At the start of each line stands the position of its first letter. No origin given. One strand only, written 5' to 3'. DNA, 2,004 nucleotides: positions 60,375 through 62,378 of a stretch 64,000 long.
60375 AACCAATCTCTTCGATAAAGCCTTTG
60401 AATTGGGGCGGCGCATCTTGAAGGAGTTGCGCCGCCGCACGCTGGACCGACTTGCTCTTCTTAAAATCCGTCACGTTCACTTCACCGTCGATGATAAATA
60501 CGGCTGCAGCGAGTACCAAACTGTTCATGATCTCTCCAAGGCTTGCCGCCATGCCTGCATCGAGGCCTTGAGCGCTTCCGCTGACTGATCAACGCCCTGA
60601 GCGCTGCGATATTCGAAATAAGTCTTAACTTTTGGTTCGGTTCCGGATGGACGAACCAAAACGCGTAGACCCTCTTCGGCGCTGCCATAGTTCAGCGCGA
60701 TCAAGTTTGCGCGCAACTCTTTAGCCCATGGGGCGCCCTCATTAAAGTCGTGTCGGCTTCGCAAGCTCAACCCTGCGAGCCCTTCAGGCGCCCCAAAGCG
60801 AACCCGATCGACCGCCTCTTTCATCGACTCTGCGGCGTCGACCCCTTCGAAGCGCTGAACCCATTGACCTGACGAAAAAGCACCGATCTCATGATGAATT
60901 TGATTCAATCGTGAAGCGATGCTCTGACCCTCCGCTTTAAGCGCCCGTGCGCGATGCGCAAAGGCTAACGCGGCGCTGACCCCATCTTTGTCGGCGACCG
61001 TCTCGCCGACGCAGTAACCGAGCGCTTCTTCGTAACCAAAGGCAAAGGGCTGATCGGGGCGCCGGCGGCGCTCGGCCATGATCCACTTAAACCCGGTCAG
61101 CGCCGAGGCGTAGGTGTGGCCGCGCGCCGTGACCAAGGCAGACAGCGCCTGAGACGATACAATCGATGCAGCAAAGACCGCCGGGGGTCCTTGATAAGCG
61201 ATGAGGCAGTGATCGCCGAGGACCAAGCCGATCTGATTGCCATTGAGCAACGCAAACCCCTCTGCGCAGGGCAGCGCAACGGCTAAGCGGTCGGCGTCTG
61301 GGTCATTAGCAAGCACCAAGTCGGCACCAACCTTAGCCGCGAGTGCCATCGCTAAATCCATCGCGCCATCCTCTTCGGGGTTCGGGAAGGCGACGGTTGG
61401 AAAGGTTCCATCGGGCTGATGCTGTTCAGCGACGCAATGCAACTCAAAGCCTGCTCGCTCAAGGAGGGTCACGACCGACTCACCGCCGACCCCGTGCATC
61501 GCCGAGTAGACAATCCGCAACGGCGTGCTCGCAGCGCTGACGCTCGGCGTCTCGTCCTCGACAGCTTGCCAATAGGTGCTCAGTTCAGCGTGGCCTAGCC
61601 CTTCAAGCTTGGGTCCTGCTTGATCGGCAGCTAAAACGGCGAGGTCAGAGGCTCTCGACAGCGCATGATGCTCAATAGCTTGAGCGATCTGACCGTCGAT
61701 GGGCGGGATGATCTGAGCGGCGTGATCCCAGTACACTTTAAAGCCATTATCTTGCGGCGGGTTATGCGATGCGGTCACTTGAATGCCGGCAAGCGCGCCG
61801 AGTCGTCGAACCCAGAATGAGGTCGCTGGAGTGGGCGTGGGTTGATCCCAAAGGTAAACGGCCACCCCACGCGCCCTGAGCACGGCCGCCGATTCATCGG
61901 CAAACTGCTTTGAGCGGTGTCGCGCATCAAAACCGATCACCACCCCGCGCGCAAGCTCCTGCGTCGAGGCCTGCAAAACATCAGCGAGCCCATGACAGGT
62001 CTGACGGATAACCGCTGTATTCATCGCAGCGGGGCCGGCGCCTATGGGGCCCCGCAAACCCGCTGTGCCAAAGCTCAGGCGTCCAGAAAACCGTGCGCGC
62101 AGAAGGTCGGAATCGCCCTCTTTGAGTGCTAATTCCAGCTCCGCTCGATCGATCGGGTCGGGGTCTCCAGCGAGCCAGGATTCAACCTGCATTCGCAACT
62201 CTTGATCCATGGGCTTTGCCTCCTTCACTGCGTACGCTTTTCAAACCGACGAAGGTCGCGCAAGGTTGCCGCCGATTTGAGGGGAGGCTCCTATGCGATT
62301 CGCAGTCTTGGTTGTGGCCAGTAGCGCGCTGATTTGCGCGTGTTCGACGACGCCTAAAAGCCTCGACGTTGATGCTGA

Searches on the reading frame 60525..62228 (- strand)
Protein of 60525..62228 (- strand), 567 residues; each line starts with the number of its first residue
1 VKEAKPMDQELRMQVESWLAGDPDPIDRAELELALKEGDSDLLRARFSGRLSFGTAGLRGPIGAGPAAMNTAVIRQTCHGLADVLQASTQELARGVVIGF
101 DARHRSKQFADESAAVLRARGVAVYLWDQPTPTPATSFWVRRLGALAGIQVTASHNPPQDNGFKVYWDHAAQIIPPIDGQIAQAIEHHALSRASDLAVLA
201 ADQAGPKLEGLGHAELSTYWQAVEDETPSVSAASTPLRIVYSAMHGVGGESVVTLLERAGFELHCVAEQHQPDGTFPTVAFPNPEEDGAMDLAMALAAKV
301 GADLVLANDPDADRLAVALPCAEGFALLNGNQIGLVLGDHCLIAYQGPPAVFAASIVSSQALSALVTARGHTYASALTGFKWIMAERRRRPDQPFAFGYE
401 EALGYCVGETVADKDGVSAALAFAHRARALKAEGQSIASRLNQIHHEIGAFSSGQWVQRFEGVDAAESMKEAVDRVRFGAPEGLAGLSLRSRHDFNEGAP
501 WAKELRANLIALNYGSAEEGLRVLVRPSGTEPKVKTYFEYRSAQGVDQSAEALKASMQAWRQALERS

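Call 32: search_protein_families(library=pfam, proteins=[window:60525-62228:-], max_evalue=0.00001)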
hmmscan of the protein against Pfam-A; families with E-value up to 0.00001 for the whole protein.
window:60525-62228:- (567 aa): 4 families
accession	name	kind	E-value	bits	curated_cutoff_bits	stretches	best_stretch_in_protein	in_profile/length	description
PF02878.22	PGM_PMM_I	-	1e-36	126.1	22.5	1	51-188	2-134/138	Phosphoglucomutase/phosphomannomutase, alpha/beta/alpha domain I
PF02879.22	PGM_PMM_II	-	7.5e-27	94.3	29.3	1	219-318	3-99/103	Phosphoglucomutase/phosphomannomutase, alpha/beta/alpha domain II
PF02880.22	PGM_PMM_III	-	1.2e-12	48.4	20.7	1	329-442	1-109/115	Phosphoglucomutase/phosphomannomutase, alpha/beta/alpha domain III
PF00408.26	PGM_PMM_IV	-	2.9e-08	34.1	23.1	1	517-553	30-65/68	Phosphoglucomutase/phosphomannomutase, C-terminal domain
